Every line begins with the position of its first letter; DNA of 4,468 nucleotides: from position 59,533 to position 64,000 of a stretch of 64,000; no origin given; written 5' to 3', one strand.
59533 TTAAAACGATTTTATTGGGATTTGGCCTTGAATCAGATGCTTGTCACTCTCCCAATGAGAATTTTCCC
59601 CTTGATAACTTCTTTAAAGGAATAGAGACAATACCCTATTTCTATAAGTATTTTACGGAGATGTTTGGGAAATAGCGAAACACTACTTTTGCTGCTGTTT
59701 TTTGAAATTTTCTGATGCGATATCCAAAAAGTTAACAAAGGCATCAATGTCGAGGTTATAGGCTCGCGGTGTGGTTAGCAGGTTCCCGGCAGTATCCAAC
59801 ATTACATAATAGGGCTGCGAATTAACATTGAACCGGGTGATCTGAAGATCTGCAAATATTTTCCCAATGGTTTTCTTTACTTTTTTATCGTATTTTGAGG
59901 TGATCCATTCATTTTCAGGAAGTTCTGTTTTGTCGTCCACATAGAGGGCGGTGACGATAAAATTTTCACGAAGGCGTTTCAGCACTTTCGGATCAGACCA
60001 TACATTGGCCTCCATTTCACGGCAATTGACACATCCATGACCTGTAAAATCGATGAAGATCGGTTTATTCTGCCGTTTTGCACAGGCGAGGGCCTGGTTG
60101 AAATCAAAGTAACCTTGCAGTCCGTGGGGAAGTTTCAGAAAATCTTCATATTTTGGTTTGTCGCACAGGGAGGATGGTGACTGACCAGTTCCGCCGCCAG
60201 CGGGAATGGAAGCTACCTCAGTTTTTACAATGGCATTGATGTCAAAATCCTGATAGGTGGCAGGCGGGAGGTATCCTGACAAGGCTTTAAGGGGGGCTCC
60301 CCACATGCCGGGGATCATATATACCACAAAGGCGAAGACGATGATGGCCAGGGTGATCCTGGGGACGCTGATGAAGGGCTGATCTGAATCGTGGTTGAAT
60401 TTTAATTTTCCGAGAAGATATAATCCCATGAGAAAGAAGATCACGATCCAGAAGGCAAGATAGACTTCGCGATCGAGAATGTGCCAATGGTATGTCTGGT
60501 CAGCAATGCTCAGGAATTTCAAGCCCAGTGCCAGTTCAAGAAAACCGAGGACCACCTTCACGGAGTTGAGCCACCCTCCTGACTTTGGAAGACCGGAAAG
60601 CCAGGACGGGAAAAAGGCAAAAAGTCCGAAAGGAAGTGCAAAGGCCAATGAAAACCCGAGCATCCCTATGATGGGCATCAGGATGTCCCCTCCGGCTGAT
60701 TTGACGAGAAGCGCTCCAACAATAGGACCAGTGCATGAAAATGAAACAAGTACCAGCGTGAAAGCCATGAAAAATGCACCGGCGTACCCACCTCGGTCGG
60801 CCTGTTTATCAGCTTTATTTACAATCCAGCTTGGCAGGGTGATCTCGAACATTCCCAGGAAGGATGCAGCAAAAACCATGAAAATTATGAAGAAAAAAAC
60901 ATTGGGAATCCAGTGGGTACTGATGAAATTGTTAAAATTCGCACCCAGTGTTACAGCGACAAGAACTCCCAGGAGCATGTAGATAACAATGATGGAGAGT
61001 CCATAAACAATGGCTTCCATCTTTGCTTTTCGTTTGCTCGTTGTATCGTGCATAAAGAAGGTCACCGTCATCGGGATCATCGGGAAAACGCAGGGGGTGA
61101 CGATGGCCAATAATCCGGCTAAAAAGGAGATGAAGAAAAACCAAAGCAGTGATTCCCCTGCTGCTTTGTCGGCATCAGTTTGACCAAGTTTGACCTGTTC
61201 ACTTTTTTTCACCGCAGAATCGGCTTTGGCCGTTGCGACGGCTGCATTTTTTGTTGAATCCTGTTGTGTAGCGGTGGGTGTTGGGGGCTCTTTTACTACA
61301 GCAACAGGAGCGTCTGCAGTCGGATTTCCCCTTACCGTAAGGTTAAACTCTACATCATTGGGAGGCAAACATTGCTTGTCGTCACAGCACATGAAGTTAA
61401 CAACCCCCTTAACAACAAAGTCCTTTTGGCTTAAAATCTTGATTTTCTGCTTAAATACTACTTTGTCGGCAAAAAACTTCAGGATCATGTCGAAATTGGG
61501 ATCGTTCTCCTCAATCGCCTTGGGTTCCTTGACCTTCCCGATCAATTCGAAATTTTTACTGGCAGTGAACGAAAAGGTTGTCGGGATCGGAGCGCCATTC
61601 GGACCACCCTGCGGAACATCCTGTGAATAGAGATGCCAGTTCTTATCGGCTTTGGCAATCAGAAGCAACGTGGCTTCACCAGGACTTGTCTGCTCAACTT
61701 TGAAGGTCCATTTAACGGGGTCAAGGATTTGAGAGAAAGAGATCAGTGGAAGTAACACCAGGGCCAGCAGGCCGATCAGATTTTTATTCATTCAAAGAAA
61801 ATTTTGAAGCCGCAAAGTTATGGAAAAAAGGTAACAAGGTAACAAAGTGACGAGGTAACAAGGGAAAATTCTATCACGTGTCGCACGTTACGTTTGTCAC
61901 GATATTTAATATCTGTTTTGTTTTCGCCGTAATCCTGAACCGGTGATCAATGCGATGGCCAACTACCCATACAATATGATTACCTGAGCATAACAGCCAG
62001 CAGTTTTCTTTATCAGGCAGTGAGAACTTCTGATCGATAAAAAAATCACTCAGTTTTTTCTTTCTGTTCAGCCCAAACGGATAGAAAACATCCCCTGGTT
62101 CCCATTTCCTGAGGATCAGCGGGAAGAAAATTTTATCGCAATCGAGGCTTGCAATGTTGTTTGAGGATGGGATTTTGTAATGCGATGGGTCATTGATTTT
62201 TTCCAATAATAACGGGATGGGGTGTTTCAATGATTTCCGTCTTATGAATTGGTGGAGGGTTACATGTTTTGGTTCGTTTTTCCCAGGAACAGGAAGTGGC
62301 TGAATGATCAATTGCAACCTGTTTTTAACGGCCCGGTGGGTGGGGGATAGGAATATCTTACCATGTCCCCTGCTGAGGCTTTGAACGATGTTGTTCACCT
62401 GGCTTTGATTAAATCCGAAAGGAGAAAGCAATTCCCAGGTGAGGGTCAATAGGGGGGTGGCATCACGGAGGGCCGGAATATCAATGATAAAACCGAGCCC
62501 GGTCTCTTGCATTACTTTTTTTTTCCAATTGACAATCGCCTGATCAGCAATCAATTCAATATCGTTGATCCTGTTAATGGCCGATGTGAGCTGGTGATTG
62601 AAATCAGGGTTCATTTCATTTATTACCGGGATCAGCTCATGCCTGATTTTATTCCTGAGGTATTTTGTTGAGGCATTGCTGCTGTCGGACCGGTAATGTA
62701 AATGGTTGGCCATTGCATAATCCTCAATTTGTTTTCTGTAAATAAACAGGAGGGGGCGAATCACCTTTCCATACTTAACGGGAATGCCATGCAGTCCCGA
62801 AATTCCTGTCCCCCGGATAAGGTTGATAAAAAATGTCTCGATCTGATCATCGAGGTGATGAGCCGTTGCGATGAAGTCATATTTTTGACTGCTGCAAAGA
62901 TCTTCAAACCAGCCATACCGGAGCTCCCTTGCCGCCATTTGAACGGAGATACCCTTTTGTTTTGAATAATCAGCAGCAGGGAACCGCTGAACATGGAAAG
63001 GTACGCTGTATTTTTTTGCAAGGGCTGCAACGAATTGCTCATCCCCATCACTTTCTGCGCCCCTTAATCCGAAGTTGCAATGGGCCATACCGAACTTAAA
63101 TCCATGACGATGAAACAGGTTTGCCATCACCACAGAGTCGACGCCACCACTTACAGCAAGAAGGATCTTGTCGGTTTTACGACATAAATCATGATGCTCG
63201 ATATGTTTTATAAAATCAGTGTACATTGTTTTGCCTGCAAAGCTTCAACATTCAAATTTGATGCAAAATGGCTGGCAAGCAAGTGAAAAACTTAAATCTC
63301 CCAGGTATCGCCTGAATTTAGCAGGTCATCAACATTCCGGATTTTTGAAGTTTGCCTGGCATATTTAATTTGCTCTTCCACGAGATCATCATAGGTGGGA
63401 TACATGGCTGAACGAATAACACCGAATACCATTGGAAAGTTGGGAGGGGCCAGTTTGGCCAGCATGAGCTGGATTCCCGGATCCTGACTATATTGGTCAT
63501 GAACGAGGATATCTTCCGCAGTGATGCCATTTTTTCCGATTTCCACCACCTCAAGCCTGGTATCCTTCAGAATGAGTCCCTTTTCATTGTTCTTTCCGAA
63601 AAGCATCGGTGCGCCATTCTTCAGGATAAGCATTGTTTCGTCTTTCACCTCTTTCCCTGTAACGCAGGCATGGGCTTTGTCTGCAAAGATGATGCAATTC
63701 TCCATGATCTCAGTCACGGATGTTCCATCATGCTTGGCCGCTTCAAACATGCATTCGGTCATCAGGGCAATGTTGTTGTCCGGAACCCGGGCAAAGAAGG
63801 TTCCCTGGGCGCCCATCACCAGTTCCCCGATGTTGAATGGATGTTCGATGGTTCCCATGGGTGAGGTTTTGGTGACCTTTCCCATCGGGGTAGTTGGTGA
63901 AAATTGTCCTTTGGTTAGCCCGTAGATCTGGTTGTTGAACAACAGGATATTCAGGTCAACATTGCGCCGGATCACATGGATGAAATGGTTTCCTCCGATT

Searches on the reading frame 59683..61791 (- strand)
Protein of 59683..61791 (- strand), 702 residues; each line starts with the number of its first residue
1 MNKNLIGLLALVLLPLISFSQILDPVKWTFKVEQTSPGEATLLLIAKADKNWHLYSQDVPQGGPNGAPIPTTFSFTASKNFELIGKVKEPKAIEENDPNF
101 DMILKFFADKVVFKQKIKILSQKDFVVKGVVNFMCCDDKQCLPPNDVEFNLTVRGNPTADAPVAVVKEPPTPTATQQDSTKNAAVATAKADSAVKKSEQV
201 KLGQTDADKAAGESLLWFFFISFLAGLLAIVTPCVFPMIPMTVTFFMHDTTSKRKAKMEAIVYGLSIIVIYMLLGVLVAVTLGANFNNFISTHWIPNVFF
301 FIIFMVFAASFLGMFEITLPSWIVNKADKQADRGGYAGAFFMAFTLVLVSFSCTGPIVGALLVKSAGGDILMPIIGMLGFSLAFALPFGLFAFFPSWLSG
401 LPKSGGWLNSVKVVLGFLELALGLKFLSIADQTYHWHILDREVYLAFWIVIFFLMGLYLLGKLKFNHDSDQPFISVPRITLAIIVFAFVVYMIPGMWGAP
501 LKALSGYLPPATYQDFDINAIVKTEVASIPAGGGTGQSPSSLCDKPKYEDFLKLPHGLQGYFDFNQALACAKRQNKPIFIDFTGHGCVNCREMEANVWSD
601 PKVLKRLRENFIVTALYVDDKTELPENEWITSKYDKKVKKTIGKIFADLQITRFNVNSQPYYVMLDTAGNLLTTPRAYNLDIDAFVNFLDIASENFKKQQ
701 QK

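Call 7: search_protein_families(library=pfam, proteins=[window:59683-61791:-], max_evalue=0.00001)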
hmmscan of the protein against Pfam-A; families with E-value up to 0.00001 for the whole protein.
window:59683-61791:- (702 aa): 5 families
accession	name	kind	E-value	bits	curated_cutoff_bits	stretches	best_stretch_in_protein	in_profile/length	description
PF02683.22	DsbD_TM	-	6.9e-28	97.9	27.1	1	217-426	3-214/219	Cytochrome C biogenesis protein transmembrane domain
PF13899.12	Thioredoxin_7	-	1.5e-12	47.9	27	1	563-619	5-61/83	Thioredoxin-like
PF11412.14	DsbD_N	-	1.1e-08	35.6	25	1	26-150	8-116/119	Thiol:disulfide interchange protein DsbD, N-terminal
PF13098.12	Thioredoxin_2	-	3e-07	31.2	27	1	571-668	1-85/104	Thioredoxin-like domain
PF03190.21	Thioredox_DsbH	-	6.5e-06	26.6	27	0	565-629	27-88/163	Protein of unknown function, DUF255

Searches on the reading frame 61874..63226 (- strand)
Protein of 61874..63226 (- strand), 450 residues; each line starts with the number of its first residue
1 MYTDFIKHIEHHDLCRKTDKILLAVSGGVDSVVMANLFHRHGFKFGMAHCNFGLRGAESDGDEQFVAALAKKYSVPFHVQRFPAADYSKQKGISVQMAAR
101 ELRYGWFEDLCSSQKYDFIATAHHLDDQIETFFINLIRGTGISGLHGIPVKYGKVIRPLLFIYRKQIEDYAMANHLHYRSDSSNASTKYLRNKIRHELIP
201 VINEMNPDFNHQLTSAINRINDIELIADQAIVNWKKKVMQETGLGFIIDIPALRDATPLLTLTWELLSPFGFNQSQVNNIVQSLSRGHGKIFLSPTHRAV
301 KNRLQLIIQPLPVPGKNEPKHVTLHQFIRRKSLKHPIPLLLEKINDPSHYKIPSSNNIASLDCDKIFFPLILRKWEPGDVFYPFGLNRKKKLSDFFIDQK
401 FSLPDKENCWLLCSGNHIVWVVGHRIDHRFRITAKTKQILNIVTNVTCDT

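Call 36: search_protein_families(library=pfam, proteins=[window:61874-63226:-], max_evalue=0.0001)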
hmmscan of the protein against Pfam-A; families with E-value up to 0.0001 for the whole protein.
window:61874-63226:- (450 aa): 2 families
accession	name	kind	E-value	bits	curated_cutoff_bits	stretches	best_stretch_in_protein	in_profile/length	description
PF01171.26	ATP_bind_3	-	1.9e-52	178.1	27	1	20-197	1-182/182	PP-loop family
PF11734.13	TilS_C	-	5.4e-08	32.5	22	1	371-438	2-69/74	TilS substrate C-terminal domain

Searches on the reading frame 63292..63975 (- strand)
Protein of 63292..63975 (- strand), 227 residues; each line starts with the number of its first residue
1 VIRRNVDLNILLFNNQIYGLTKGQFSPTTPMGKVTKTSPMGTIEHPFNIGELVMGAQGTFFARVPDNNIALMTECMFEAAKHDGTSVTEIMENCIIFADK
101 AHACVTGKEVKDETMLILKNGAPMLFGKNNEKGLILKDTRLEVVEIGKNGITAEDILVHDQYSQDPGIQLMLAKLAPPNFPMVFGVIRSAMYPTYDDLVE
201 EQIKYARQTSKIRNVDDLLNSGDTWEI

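Call 36: search_protein_families(library=pfam, proteins=[window:63292-63975:-], max_evalue=0.0001)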
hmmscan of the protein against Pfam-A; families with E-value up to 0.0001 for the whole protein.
window:63292-63975:- (227 aa): 1 family
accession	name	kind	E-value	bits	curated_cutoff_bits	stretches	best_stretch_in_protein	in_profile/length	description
PF02775.26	TPP_enzyme_C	-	1.1e-10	42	21.9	1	1-89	68-150/151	Thiamine pyrophosphate enzyme, C-terminal TPP binding domain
